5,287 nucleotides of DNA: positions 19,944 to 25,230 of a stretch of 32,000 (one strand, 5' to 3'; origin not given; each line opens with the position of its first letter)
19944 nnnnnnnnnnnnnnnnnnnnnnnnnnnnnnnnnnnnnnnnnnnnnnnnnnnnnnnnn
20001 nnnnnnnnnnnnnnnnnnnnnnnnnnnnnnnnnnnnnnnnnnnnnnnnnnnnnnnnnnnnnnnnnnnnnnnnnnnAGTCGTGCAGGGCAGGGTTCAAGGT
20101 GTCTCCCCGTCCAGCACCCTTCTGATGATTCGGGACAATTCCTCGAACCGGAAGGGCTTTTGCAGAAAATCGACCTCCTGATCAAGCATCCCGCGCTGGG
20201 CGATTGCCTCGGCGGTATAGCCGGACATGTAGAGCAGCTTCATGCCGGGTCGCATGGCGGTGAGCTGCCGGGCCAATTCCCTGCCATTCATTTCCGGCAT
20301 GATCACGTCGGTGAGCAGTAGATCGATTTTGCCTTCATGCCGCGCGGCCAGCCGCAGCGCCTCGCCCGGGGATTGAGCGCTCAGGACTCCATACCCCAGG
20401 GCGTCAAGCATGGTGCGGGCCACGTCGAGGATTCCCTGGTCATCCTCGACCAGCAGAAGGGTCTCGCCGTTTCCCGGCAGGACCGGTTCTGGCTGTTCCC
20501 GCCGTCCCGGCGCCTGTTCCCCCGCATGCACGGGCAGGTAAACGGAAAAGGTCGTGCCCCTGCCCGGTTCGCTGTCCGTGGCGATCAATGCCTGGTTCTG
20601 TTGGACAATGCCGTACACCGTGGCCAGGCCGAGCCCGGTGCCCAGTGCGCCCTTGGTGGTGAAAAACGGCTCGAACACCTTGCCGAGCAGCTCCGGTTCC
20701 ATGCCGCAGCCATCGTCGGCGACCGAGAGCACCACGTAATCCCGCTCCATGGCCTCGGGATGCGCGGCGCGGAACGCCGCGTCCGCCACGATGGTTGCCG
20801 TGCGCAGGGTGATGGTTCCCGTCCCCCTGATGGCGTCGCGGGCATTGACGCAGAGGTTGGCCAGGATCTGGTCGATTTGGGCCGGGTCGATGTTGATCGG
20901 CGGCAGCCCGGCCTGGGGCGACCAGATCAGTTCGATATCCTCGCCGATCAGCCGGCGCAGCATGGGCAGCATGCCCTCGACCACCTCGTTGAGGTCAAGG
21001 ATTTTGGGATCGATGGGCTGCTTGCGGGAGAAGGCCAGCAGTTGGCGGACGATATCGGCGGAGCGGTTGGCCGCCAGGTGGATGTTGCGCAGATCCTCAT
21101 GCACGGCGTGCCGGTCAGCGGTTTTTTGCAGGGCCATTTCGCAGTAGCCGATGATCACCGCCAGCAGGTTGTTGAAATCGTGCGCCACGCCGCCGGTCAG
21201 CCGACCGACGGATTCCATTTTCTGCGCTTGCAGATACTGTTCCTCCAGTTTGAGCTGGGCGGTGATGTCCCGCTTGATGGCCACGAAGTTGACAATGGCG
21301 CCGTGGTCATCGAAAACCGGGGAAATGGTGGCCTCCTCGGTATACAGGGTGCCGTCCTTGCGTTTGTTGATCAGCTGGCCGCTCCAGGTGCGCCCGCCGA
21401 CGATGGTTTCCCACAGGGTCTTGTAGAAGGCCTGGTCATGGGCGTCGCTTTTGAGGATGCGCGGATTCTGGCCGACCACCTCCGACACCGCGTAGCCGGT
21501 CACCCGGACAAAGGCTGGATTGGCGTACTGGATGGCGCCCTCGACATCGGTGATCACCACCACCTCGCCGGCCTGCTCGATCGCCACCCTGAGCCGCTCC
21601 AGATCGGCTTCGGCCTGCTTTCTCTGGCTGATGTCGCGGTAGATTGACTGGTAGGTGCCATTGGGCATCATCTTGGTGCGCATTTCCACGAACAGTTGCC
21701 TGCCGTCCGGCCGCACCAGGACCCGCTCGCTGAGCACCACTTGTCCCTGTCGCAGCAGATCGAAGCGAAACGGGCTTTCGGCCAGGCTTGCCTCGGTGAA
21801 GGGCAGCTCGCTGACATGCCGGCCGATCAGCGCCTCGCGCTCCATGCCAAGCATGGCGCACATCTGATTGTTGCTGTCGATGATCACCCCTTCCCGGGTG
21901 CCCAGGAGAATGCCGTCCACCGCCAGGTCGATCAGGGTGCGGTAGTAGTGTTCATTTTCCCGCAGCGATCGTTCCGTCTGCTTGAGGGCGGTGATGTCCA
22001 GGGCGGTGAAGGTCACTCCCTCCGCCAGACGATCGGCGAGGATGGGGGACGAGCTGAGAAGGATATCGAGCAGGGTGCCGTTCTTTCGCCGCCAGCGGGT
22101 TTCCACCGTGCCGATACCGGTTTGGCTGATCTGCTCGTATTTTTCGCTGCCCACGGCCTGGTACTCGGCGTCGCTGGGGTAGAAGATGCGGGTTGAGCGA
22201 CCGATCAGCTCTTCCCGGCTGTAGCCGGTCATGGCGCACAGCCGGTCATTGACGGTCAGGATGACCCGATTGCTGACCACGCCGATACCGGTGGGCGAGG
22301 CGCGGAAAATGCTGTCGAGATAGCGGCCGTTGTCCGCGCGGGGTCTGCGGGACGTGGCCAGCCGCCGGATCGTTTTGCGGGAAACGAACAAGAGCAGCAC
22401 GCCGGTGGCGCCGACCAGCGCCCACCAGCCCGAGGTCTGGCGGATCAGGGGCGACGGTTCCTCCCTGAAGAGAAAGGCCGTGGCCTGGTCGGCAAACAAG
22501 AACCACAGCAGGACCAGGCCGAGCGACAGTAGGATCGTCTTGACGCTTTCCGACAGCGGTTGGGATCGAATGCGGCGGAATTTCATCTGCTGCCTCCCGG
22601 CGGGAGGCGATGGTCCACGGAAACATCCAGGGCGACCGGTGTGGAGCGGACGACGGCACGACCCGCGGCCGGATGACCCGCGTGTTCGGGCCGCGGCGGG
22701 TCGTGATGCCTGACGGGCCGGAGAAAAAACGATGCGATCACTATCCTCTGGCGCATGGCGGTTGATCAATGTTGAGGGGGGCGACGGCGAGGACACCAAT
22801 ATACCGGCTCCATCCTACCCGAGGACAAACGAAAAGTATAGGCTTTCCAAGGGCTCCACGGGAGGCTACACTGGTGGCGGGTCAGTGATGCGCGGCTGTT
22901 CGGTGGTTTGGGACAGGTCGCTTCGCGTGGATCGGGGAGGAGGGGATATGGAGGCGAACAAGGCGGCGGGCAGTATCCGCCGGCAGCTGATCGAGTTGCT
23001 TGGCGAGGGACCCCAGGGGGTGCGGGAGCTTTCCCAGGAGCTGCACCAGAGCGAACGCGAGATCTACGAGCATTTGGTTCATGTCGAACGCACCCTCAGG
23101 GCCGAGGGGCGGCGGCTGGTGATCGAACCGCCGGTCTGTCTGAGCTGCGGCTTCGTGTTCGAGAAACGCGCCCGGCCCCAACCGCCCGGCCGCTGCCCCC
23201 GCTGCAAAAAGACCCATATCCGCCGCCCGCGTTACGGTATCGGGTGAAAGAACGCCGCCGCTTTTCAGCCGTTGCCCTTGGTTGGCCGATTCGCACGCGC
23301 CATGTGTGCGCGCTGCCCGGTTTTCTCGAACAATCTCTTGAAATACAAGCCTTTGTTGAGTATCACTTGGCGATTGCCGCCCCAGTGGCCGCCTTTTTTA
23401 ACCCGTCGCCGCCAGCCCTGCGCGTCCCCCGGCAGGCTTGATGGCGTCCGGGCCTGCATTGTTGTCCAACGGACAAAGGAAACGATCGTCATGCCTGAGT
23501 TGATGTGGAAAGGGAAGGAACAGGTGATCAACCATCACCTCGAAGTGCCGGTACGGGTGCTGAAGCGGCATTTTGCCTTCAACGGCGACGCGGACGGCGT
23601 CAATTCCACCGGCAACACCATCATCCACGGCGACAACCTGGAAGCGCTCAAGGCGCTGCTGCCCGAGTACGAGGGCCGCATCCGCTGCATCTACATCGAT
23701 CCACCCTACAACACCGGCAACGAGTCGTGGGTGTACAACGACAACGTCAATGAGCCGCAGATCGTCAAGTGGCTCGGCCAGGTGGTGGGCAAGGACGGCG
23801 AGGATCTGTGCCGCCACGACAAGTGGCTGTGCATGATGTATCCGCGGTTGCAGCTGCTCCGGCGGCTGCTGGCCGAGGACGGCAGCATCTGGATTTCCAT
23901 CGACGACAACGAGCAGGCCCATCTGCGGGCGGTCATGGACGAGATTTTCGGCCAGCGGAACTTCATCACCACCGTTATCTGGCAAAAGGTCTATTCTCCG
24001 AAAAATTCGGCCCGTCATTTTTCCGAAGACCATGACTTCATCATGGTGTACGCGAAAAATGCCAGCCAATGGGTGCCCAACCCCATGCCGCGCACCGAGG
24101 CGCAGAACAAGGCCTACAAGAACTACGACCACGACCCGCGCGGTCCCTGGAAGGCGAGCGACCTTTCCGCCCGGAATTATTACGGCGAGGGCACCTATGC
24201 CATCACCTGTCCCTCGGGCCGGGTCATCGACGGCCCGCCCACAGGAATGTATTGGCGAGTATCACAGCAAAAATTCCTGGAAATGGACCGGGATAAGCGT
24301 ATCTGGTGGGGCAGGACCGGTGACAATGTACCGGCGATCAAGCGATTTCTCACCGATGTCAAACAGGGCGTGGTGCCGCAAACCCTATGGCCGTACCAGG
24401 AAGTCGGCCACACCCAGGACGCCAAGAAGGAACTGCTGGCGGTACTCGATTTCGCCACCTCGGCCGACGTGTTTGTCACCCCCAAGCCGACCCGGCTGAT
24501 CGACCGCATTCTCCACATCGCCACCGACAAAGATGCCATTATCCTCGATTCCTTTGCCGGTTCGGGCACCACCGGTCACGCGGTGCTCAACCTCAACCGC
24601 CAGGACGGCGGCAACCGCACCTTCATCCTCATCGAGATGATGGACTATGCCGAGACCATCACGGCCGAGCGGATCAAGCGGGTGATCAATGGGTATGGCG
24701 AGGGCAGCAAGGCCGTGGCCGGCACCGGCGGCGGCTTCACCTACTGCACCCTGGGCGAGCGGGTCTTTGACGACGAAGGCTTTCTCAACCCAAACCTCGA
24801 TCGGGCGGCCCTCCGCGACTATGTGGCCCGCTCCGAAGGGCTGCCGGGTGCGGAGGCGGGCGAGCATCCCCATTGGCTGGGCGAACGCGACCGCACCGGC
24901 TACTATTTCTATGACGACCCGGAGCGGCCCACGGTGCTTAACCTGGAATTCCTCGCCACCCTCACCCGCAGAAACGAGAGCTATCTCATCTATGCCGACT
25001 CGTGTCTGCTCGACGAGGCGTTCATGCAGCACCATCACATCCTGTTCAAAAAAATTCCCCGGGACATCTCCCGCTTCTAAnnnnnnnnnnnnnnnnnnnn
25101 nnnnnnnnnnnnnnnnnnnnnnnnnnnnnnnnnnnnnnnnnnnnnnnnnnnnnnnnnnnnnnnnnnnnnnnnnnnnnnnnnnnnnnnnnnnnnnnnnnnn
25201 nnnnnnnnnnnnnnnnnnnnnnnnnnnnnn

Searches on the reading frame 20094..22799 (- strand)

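Call 24: search_protein_families(library=pfam, proteins=[window:20094-22799:-], max_evalue=0.001)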
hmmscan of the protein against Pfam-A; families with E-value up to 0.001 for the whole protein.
window:20094-22799:- (901 aa): 10 families
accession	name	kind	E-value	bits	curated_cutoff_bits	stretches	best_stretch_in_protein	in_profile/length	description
PF13426.13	PAS_9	-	7.3e-44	148.7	27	3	414-514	4-103/103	PAS domain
PF00989.32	PAS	-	1.5e-38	131.7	22.6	3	401-512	1-113/113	PAS fold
PF13188.13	PAS_8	-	6.1e-22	77.2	21.8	2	401-443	1-40/65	PAS domain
PF08448.16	PAS_4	-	3.2e-21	76.1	23.1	1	408-515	2-108/110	PAS fold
PF02518.31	HATPase_c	-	1.7e-19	70.7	26.4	1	638-757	2-109/111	Histidine kinase-, DNA gyrase B-, and HSP90-like ATPase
PF00072.30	Response_reg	-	5.4e-19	68.8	30.2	1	782-892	2-110/111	Response regulator receiver domain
PF08447.18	PAS_3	-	4.2e-18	65.8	25.6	2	425-507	3-87/89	PAS fold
PF00512.31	HisKA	-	2e-09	37.8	26.9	1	532-594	3-64/66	His Kinase A (phospho-acceptor) domain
PF24820.1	Diguanyl_cycl_sensor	-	0.00011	22.5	28.1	0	176-252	14-95/109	Diguanylate cyclase-like sensor domain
PF12860.13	PAS_7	-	0.00069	20.2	27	0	347-397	68-114/115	PAS fold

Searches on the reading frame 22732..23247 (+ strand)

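Call 24: search_protein_families(library=pfam, proteins=[window:22732-23247:+], max_evalue=0.001)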
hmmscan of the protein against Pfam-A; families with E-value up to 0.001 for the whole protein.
window:22732-23247:+ (171 aa): 2 families
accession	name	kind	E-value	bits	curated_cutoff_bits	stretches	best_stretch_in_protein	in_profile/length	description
PF21476.4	PF0610-like_N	-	2.2e-16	60.2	33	1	82-130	2-50/50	PF0610-like, N-terminal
PF23470.1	Zn_ribbon_PF0610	-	6.6e-06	26.2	26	1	133-170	1-36/39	PF0610 rubredoxin-like zinc beta-ribbon domain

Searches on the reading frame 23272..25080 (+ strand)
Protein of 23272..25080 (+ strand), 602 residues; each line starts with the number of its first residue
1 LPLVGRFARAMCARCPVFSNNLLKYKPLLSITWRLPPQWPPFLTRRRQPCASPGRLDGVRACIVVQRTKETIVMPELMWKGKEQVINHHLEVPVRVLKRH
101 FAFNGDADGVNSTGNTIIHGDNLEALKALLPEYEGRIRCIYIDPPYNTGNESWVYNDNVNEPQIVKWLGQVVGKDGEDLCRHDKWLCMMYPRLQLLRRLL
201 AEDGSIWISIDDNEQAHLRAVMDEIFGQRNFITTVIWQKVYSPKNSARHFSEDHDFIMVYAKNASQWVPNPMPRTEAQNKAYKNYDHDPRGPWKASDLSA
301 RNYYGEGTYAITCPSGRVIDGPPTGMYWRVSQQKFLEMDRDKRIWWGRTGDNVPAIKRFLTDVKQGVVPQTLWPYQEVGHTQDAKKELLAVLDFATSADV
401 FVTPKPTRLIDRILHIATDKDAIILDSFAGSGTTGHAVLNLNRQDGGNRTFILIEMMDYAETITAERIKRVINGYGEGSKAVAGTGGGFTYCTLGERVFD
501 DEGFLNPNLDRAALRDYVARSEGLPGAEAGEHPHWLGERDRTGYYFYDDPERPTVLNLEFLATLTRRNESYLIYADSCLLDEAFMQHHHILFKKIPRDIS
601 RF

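Call 24: search_protein_families(library=pfam, proteins=[window:23272-25080:+], max_evalue=0.001)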
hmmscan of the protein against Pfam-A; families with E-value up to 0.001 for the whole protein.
window:23272-25080:+ (602 aa): 1 family
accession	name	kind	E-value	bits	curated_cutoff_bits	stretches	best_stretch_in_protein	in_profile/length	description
PF01555.25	N6_N4_Mtase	-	5.6e-44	151.2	26.7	1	137-463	1-218/221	DNA methylase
